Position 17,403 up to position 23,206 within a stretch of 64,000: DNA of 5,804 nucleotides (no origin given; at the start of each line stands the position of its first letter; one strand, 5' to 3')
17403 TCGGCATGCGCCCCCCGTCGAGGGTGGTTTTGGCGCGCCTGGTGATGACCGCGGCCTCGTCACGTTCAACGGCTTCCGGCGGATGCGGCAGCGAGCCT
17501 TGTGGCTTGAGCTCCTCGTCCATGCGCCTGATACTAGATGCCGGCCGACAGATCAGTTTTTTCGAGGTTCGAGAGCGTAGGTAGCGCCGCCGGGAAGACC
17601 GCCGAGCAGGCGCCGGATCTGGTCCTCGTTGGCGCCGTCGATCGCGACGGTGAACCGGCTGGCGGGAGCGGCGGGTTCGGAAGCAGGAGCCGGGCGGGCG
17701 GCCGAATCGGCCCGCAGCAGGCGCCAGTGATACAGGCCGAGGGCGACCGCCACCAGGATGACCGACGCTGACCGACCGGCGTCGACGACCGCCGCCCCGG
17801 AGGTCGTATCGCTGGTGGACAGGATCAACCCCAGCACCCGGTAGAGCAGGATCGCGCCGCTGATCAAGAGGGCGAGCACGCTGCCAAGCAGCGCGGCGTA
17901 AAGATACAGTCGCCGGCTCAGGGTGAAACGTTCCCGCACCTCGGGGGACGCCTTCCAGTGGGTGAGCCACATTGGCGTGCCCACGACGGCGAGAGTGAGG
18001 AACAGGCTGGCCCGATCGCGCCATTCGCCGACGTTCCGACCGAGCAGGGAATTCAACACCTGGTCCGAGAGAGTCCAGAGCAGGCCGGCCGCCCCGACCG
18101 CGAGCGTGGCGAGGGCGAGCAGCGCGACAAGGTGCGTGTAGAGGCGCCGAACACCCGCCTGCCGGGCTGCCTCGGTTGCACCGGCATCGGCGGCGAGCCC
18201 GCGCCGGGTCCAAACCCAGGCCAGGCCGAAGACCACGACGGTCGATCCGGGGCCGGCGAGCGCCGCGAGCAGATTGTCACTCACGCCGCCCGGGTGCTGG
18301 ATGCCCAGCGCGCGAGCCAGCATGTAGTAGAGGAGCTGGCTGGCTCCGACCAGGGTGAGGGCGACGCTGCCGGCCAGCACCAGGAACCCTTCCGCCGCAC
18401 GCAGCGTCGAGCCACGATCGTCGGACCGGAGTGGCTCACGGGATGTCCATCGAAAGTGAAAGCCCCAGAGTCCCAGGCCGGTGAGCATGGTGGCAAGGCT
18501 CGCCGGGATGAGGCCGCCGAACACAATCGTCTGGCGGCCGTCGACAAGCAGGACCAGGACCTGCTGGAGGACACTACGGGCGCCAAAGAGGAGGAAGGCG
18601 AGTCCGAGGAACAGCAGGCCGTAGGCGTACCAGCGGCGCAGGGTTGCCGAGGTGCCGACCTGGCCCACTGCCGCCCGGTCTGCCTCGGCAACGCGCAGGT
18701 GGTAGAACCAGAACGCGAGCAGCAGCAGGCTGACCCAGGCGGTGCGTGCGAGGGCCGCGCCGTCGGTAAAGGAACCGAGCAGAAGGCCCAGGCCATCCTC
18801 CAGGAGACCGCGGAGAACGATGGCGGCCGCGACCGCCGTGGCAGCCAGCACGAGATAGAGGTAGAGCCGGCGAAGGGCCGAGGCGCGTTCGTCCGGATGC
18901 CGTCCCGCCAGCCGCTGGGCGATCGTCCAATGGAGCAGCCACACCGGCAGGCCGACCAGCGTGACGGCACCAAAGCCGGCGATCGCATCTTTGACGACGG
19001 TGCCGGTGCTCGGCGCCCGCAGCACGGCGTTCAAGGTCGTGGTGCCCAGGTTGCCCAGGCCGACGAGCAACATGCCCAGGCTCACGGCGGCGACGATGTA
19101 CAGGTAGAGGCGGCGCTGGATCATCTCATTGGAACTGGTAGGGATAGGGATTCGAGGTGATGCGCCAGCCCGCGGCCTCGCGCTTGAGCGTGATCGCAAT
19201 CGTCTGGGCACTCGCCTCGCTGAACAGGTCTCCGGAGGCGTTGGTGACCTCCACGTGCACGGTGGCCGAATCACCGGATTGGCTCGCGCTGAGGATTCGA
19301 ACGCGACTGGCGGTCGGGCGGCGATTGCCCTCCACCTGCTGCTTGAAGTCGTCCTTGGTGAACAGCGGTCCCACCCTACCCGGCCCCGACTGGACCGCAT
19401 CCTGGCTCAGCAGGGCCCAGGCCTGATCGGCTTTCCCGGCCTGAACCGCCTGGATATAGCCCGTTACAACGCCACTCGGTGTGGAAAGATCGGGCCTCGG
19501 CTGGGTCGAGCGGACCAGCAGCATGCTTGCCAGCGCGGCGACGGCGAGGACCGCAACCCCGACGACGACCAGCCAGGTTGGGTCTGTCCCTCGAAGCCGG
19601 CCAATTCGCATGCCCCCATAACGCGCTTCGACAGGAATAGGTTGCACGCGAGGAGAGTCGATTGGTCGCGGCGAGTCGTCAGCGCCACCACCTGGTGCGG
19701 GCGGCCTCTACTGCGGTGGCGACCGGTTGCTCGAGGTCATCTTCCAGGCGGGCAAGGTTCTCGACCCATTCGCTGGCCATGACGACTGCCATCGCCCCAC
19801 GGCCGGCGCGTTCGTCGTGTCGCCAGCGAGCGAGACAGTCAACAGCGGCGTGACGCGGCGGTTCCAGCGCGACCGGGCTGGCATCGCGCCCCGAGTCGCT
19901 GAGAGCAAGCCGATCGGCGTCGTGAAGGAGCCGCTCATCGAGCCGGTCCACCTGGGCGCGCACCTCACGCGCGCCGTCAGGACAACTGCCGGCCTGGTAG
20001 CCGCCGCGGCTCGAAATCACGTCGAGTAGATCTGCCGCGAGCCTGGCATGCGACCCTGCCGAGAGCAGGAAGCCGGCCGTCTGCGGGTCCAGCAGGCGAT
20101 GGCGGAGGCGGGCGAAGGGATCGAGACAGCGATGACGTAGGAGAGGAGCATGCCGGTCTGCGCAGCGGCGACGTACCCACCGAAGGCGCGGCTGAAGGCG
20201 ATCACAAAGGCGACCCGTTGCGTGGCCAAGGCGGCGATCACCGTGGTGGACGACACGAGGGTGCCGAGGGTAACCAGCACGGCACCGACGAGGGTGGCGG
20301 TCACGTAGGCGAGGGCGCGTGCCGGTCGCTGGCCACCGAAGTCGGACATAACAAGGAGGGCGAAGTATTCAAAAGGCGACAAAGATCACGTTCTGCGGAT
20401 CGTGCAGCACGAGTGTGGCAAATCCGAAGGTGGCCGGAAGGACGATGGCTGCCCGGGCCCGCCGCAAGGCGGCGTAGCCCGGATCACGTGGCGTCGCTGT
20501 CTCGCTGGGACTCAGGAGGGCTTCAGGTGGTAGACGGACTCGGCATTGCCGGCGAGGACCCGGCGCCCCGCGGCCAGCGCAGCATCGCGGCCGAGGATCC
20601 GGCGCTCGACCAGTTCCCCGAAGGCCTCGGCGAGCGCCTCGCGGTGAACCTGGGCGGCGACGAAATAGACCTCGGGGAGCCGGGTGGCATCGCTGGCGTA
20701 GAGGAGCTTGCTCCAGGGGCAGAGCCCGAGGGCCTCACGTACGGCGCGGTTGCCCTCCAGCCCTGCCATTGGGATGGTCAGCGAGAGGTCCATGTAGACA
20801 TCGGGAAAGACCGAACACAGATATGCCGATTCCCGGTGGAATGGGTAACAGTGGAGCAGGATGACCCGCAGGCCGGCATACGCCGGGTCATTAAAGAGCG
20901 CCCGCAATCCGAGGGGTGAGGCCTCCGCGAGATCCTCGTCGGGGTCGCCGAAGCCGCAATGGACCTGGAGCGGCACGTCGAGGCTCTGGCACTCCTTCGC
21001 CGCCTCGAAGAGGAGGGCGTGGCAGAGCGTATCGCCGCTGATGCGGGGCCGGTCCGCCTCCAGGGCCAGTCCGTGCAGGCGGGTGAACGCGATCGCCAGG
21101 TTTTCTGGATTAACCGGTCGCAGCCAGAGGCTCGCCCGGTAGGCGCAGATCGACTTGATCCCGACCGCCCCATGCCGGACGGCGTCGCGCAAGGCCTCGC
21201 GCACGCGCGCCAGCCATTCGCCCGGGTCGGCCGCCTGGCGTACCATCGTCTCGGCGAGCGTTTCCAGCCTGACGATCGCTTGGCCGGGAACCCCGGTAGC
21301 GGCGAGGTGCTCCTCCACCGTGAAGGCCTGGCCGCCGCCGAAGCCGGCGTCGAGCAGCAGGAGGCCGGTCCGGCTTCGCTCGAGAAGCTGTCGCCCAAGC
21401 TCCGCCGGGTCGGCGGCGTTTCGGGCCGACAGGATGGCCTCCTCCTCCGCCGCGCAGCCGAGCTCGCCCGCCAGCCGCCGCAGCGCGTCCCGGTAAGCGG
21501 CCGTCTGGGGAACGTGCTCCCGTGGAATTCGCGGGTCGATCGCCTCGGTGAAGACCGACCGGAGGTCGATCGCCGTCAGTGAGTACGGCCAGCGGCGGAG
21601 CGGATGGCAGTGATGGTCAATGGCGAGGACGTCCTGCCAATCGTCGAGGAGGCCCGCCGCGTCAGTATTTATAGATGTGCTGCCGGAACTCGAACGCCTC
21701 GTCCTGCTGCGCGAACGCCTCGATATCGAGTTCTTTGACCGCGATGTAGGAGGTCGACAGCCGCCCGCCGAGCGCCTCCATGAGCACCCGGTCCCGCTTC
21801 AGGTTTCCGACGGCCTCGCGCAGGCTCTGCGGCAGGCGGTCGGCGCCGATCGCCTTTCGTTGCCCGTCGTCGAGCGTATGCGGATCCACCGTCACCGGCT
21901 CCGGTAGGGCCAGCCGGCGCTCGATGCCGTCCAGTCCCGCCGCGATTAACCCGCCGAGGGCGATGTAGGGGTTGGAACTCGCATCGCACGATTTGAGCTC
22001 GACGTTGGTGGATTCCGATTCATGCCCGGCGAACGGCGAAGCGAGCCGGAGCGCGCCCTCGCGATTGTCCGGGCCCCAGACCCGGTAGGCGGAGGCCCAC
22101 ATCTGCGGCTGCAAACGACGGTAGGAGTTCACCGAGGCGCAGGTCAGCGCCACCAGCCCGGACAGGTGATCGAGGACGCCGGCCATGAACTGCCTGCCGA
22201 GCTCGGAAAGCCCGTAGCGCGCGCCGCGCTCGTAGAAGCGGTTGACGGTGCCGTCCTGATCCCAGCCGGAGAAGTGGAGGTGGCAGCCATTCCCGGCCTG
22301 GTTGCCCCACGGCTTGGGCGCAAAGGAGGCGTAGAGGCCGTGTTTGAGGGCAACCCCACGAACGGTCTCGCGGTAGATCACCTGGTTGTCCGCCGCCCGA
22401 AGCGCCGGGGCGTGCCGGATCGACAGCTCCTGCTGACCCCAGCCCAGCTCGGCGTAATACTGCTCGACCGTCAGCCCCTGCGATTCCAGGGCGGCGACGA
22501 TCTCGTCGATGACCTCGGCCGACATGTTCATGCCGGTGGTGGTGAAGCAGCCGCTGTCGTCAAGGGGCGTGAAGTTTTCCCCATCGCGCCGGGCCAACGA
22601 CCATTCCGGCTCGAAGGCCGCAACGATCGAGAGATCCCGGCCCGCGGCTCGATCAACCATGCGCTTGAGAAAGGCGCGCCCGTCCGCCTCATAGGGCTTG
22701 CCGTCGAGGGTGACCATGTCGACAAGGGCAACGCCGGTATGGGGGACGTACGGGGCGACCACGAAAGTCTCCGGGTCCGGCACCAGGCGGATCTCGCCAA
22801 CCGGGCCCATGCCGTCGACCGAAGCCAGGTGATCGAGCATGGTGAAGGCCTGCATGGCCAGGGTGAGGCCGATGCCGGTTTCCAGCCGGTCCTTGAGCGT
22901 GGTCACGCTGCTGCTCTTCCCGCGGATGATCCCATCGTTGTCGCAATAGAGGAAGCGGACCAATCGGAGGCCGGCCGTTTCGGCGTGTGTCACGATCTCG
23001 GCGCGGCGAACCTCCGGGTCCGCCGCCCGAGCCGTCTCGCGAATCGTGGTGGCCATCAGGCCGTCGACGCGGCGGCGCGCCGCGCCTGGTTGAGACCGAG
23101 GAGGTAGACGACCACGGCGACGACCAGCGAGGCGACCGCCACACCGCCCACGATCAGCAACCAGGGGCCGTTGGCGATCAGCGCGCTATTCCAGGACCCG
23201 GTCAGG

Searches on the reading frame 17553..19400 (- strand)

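Call 48: search_protein_families(library=pfam, proteins=[window:17553-19400:-], max_evalue=0.00001)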
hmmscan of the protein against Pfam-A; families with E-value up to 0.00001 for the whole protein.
window:17553-19400:- (615 aa): 1 family
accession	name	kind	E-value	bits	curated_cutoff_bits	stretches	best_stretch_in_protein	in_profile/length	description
PF18920.5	DUF5671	-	1.2e-54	184.2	28.4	4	97-222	1-125/132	Domain of unknown function (DUF5671)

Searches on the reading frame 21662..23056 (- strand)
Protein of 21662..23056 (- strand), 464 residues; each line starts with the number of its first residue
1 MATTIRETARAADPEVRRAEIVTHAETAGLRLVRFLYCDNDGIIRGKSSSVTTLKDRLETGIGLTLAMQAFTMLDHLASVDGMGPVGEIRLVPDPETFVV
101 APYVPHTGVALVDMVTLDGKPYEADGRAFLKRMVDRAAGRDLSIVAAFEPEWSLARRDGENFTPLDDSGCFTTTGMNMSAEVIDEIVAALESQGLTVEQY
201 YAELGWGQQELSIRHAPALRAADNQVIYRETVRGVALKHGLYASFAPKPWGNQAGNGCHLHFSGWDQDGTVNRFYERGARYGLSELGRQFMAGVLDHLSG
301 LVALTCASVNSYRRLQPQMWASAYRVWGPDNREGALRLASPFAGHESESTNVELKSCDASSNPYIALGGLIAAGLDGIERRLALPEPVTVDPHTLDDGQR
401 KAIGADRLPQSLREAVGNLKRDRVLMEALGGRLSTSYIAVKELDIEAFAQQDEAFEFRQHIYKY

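Call 48: search_protein_families(library=pfam, proteins=[window:21662-23056:-], max_evalue=0.00001)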
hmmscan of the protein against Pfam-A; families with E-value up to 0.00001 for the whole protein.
window:21662-23056:- (464 aa): 2 families
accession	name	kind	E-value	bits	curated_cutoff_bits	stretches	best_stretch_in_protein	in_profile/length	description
PF00120.29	Gln-synt_C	-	3.5e-91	306.3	24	1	124-459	2-343/344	Glutamine synthetase, catalytic domain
PF16952.10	Gln-synt_N_2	-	9.9e-29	99.8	35.7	1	20-121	5-111/112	Glutamine synthetase N-terminal domain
